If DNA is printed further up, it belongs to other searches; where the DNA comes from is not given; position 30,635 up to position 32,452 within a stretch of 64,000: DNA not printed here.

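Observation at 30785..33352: CrtI-family flavoprotein and CrtC/AttH-like putative hydratase embedded in the beta-oxidation supercluster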

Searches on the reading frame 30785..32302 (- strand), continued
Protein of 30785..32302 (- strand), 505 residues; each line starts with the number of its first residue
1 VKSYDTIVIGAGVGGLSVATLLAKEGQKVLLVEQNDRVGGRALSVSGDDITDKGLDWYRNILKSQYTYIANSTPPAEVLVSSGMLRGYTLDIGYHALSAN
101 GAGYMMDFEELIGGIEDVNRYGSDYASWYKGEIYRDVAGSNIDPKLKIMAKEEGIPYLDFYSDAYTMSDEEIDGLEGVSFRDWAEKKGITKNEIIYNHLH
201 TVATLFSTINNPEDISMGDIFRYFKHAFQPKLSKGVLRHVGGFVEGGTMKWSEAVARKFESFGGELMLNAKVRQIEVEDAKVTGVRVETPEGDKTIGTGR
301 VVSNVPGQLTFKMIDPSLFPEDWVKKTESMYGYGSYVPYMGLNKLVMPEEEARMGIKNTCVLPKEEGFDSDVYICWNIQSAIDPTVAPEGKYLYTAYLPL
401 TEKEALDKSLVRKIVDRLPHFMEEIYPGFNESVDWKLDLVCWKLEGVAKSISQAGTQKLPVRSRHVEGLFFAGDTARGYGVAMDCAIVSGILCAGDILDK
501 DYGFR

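Call 29: find_encoding_contigs(protein=P0222, flank=10000, max_places=3)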
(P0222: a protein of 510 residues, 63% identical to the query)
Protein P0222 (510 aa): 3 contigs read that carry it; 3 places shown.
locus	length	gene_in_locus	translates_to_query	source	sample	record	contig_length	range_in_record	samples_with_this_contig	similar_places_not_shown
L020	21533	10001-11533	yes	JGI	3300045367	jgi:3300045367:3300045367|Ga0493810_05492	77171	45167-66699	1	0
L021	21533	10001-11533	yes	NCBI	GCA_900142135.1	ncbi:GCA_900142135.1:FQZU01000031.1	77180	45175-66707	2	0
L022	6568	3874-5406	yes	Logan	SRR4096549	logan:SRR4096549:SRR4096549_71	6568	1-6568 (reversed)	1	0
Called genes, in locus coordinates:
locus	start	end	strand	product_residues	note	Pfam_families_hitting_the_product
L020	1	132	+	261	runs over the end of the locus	PF00378:ECH_1, PF16113:ECH_2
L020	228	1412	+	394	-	PF00108:Thiolase_N, PF02803:Thiolase_C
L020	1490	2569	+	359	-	PF22691:Thiolase_C_1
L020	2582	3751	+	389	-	PF00108:Thiolase_N, PF22691:Thiolase_C_1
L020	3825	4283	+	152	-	PF12172:zf-ChsH2, PF01796:OB_ChsH2_C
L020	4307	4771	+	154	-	PF12172:zf-ChsH2 (weak), PF01796:OB_ChsH2_C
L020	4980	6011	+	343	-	-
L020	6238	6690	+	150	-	PF01575:MaoC_dehydratas, PF13452:FAS1_DH_region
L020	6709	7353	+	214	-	PF02811:PHP (weak), PF13263:PHP_C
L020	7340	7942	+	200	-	PF00149:Metallophos (weak), PF12850:Metallophos_2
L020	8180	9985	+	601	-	PF02771:Acyl-CoA_dh_N (weak), PF02770:Acyl-CoA_dh_M, PF00441:Acyl-CoA_dh_1, PF08028:Acyl-CoA_dh_2 (weak), PF22924:ACOX_C_alpha1 (weak), PF12806:Acyl-CoA_dh_C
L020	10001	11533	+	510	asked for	PF00890:FAD_binding_2 (faint), PF00996:GDI (faint), PF01266:DAO (weak), PF01593:Amino_oxidase, PF12831:FAD_oxidored (faint), PF13450:NAD_binding_8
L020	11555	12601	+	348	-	PF00890:FAD_binding_2 (weak), PF01266:DAO (weak), PF01593:Amino_oxidase (weak), PF12831:FAD_oxidored (weak), PF13450:NAD_binding_8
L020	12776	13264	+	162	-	PF09500:YiiD_C (weak), PF14539:DUF4442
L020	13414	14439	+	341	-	PF03480:DctP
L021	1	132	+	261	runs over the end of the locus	PF00378:ECH_1, PF16113:ECH_2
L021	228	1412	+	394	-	PF00108:Thiolase_N, PF02803:Thiolase_C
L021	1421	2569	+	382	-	PF00108:Thiolase_N (weak), PF22691:Thiolase_C_1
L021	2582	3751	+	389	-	PF00108:Thiolase_N, PF22691:Thiolase_C_1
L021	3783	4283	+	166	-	PF12172:zf-ChsH2, PF01796:OB_ChsH2_C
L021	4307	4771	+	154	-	PF12172:zf-ChsH2 (weak), PF01796:OB_ChsH2_C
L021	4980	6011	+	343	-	-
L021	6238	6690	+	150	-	PF01575:MaoC_dehydratas, PF13452:FAS1_DH_region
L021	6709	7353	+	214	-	PF02811:PHP (weak), PF13263:PHP_C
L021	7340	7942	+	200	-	PF00149:Metallophos (weak), PF12850:Metallophos_2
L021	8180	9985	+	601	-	PF02771:Acyl-CoA_dh_N (weak), PF02770:Acyl-CoA_dh_M, PF00441:Acyl-CoA_dh_1, PF08028:Acyl-CoA_dh_2 (weak), PF22924:ACOX_C_alpha1 (weak), PF12806:Acyl-CoA_dh_C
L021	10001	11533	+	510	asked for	PF00890:FAD_binding_2 (faint), PF00996:GDI (faint), PF01266:DAO (weak), PF01593:Amino_oxidase, PF12831:FAD_oxidored (faint), PF13450:NAD_binding_8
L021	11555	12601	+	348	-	PF00890:FAD_binding_2 (weak), PF01266:DAO (weak), PF01593:Amino_oxidase (weak), PF12831:FAD_oxidored (weak), PF13450:NAD_binding_8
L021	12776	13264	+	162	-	PF09500:YiiD_C (weak), PF14539:DUF4442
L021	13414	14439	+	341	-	PF03480:DctP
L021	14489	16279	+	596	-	PF00501:AMP-binding, PF13193:AMP-binding_C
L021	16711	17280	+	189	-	PF07929:PRiA4_ORF3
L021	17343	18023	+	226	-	PF00215:OMPdecase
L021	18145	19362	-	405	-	PF00696:AA_kinase, PF01842:ACT, PF22468:ACT_9, PF13840:ACT_7, PF22468:ACT_9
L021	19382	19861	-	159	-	PF02367:TsaE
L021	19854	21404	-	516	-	PF03853:YjeF_N, PF01256:Carb_kinase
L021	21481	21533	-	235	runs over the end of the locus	PF03740:PdxJ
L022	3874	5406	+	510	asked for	PF00890:FAD_binding_2 (faint), PF00996:GDI (faint), PF01266:DAO (weak), PF01593:Amino_oxidase, PF12831:FAD_oxidored (faint), PF13450:NAD_binding_8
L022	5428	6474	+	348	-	PF00890:FAD_binding_2 (weak), PF01266:DAO (weak), PF01593:Amino_oxidase (weak), PF12831:FAD_oxidored (weak), PF13450:NAD_binding_8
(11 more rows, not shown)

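Call 41: predict_structure(alignment_id=A2)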
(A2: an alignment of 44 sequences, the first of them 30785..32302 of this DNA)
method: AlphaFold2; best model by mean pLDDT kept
length: 505 residues; sequences in the alignment: 44
mean_pLDDT: 94.6   pTM: 0.92
mean pLDDT of the five models: 94.6, 94.1, 94.1, 93.1, 92.8
residues with pLDDT >= 90: 450; 70-90: 51; 50-70: 3; < 50: 1
segments of 3 or more residues with pLDDT < 50: none
pLDDT, mean of each block of 10 residues (from residue 1): 88 97 98 94 94 97 94 98 98 89 95 95 94 87 94 96 94 95 98 97 94 96 93 87 95 98 98 97 97 96 94 96 93 94 95 95 97 97 96 97 97 98 97 98 82 88 97 91 93 97 81
secondary structure, 60 per line:
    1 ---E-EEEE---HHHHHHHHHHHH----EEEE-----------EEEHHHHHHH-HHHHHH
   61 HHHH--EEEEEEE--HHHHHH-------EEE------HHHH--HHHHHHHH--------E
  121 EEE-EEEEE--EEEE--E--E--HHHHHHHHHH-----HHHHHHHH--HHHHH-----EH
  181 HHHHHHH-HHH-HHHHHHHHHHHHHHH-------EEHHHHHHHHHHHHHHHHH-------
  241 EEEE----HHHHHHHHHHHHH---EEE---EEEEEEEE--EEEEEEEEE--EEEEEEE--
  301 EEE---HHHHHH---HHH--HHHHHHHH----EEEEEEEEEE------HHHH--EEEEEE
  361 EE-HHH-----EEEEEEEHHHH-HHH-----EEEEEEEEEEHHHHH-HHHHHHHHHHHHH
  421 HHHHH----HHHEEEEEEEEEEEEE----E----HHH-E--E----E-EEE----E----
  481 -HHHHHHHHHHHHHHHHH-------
elements in order: E6-9 H13-24 E29-32 E44-46 H47-53 H55-64 E67-73 H76-81 E89-91 H98-101 H104-111 E120-123 E125-129 E132-135 H144-153 H159-166 H169-173 H180-187 H193-207 H217-233 E241-244 H249-261 E265-267 E271-278 E281-289 E292-298 E301-303 H307-312 H321-328 E333-342 H349-352 E355-362 E372-378 H379-382 E392-401 H402-406 H408-425 E433-445 E469-471 H482-498

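Call 45: fold_search(model_id=the predicted structure, library=pdb)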
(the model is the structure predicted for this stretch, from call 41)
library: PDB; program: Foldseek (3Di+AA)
matches with E <= 10: 1995; with E <= 0.001: 1180
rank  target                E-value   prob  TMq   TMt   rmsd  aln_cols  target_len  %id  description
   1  3ka7                  1.1e-24  1.00  0.63  0.74   6.1       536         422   17  Crystal Structure of an oxidoreductase from Methanosarcina mazei. Northeast Structural Genomics Consortium target id MaR (released 2009-11-17)
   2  4rep                  7.5e-24  1.00  0.70  0.72   4.8       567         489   17  Crystal Structure of gamma-carotenoid desaturase (released 2015-07-15)
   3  5mog_A                1.0e-22  1.00  0.70  0.75   5.0       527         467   17  Oryza sativa phytoene desaturase inhibited by norflurazon (released 2017-07-12)
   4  5mog_E                1.8e-22  1.00  0.70  0.75   5.0       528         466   17  Oryza sativa phytoene desaturase inhibited by norflurazon (released 2017-07-12)
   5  3cph_G                2.0e-22  1.00  0.56  0.62   7.8       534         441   16  Crystal structure of Sec4 in complex with Rab-GDI (released 2008-05-06)
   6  5mog_C                2.9e-22  1.00  0.69  0.74   5.1       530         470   16  Oryza sativa phytoene desaturase inhibited by norflurazon (released 2017-07-12)
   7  3cpj_G                7.9e-22  1.00  0.56  0.63   7.5       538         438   16  Crystal structure of Ypt31 in complex with yeast Rab-GDI (released 2008-05-06)
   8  6c87_B                9.4e-22  1.00  0.58  0.65   7.3       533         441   18  Crystal structure of rab gdp dissociation inhibitor alpha from Naegleria fowleri (released 2018-02-14)
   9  1ukv_G                2.4e-21  1.00  0.54  0.60   7.7       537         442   17  Structure of RabGDP-dissociation inhibitor in complex with prenylated YPT1 GTPase (released 2004-09-01)
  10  3nrn                  2.7e-21  1.00  0.65  0.82   5.0       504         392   16  Crystal Structure of PF1083 protein from Pyrococcus furiosus, Northeast Structural Genomics Consortium Target PfR223 (released 2010-11-03)
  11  5mog_B                2.8e-21  1.00  0.70  0.74   5.0       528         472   17  Oryza sativa phytoene desaturase inhibited by norflurazon (released 2017-07-12)
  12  6c87_A                4.6e-21  1.00  0.57  0.63   7.5       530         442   18  Crystal structure of rab gdp dissociation inhibitor alpha from Naegleria fowleri (released 2018-02-14)
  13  1lv0                  5.9e-21  1.00  0.59  0.67   7.1       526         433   16  Crystal structure of the Rab effector guanine nucleotide dissociation inhibitor (GDI) in complex with a geranylgeranyl ( (released 2003-08-05)
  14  1d5t                  7.1e-21  1.00  0.51  0.58   7.6       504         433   16  GUANINE NUCLEOTIDE DISSOCIATION INHIBITOR, ALPHA-ISOFORM (released 2000-10-25)
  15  4ivm                  8.1e-21  1.00  0.62  0.67   7.1       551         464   14  Structure of human protoporphyrinogen IX oxidase(R59G) (released 2013-03-06)
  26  4dgk                  1.4e-19  1.00  0.51  0.61   8.1       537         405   18  Crystal structure of Phytoene desaturase CRTI from Pantoea ananatis (released 2012-10-10)
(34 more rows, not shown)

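Call 78: search_protein_families(library=pfam, proteins=[L021:11555-12601:+], max_evalue=0.001)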
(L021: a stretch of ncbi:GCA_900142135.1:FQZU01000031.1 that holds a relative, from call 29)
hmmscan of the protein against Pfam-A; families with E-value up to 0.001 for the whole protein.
L021:11555-12601:+ (348 aa): 8 families
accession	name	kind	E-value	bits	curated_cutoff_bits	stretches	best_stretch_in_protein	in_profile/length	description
PF13450.12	NAD_binding_8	-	2.6e-09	37.7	21.9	1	8-39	3-34/68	NAD(P)-binding Rossmann-like domain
PF12831.13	FAD_oxidored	-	6.1e-07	29.5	27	1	3-39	1-37/416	FAD dependent oxidoreductase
PF01593.30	Amino_oxidase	-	1.2e-06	28.5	19.8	1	11-38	1-28/443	Flavin containing amine oxidoreductase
PF01266.30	DAO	-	2.6e-06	27.7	27.9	1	3-39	1-38/353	FAD dependent oxidoreductase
PF00890.30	FAD_binding_2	-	4.3e-06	26.6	20.4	1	3-39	1-37/414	FAD binding domain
PF01946.23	Thi4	-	0.00015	21.5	26.2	1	2-39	18-56/235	Thi4 family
PF07992.20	Pyr_redox_2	-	0.00067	19.6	26.1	0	3-36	2-35/291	Pyridine nucleotide-disulphide oxidoreductase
PF01134.28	GIDA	-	0.00093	18.8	22.1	0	3-36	1-35/391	Glucose inhibited division protein A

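Call 86: search_solved_structures(query=A2, max_evalue=1e-8)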
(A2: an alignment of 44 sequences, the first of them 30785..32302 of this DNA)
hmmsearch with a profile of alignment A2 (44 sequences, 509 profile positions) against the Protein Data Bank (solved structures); distinct sequences matched with E-value up to 1e-8: 25.
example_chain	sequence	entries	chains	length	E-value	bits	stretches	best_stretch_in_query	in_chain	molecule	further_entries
4dgk_A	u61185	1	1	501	2.8e-15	59.3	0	235-437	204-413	Phytoene dehydrogenase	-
5mog_A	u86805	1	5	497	2.5e-14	56.2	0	8-52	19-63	Phytoene dehydrogenase, chloroplastic/chromoplastic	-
3nrn_A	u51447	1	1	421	1.1e-11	47.5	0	9-46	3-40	uncharacterized protein PF1083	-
3ka7_A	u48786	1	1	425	3.8e-11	45.7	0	244-485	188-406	Oxidoreductase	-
2z5y_A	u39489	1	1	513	5.1e-11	45.2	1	6-53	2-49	Amine oxidase [flavin-containing] A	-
2z5x_A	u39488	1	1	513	6.6e-11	44.9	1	6-53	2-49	Amine oxidase [flavin-containing] A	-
2bxr_A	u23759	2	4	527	6.6e-11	44.9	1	6-53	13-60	AMINE OXIDASE [FLAVIN-CONTAINING] A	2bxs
9rum_A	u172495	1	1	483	2.8e-10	42.8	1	9-52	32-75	Tetrapodal ancestor of L-amino acid oxidase: Q225A mutant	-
9rvj_A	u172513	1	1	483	2.8e-10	42.8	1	9-52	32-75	Tetrapodal ancestor of L-amino acid oxidase: Q225H - W377I double mutant with phenylalanin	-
9rvh_A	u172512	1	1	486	2.8e-10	42.8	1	9-52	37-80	Tetrapodal ancestor of L-amino acid oxidase: Q225A-Loop (P361-PREGA-L367) mutant with phen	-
9run_A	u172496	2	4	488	2.8e-10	42.8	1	9-52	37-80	Tetrapodal ancestor of L-amino acid oxidase: Q225H-W377I double mutant | Tetrapodal ancestor of L-amino acid oxidases: W377I mutant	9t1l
9qs1_A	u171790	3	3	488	2.8e-10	42.8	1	9-52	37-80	Tetrapodal ancestor of L-amino acis oxidases | Tetrapodal ancestor of L-amino acid oxidases | Tetrapodal ancestor of L-amino acid oxidases co-crystallised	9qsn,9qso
9t73_B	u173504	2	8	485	2.9e-10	42.8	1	9-52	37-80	Tetrapodal ancestor of L-amino acid oxidases: I224A-Q225H-P361-PREGA-L367 bound to phenyla | Tetrapodal ancestor of L-amino acid oxidase: I224A-Q225H-P361-PREGA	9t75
2c72_A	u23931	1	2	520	5.3e-10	41.9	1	4-54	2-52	AMINE OXIDASE (FLAVIN-CONTAINING) B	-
2c76_A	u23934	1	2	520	8.1e-10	41.3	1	4-54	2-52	AMINE OXIDASE (FLAVIN-CONTAINING) B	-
4rep_A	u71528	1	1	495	1.4e-09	40.5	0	8-48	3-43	Gamma-carotene desaturase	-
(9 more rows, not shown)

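Call 89: list_cluster_members(proteins=[P0146, P0148, P0150, P0190, P0198, P0206, P0241, P0243, P0254, P0257])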
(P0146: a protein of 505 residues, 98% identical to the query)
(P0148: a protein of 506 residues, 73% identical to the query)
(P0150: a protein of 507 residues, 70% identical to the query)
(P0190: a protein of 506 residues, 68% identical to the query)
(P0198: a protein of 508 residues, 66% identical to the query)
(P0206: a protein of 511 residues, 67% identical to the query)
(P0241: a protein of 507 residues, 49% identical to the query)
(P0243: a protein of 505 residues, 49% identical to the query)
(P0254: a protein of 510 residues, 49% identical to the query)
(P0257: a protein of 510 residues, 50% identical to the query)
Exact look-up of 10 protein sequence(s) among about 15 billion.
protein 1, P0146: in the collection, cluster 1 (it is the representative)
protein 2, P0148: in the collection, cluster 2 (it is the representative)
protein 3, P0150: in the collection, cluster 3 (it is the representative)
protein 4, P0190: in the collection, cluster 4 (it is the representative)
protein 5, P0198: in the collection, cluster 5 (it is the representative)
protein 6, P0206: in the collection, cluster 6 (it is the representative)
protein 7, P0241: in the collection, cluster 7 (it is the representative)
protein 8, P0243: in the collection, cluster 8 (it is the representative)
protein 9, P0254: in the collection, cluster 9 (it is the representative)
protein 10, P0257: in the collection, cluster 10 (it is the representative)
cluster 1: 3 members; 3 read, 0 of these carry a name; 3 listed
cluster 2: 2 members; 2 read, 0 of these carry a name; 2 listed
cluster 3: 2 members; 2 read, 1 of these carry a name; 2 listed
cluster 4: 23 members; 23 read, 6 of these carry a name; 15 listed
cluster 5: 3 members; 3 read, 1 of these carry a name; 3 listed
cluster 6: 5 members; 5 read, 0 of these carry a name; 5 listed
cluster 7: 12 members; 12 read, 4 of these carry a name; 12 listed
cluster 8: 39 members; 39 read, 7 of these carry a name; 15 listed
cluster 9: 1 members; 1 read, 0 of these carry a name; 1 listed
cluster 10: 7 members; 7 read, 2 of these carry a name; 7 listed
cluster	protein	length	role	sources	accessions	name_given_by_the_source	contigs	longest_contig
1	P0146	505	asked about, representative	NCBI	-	-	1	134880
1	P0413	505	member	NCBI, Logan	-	-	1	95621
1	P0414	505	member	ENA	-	-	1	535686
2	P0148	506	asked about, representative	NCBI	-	-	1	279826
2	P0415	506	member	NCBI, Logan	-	-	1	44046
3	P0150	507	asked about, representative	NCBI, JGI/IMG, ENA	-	-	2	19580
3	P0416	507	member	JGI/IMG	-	phytoene dehydrogenase-like protein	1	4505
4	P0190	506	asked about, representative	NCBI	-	-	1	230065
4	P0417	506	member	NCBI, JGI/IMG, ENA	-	prolycopene isomerase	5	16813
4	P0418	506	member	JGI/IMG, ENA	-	prolycopene isomerase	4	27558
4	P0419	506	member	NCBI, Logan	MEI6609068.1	MAG: FAD-dependent oxidoreductase [Deltaproteobacteria bacterium]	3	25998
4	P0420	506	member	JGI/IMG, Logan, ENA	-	prolycopene isomerase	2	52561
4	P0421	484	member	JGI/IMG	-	prolycopene isomerase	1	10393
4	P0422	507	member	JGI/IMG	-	phytoene dehydrogenase-like protein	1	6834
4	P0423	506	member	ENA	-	-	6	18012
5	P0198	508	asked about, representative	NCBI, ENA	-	-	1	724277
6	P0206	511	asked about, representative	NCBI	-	-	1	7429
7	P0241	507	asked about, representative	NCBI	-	-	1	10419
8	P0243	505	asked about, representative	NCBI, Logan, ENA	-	-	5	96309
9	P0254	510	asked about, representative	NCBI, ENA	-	-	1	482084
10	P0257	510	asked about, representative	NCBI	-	-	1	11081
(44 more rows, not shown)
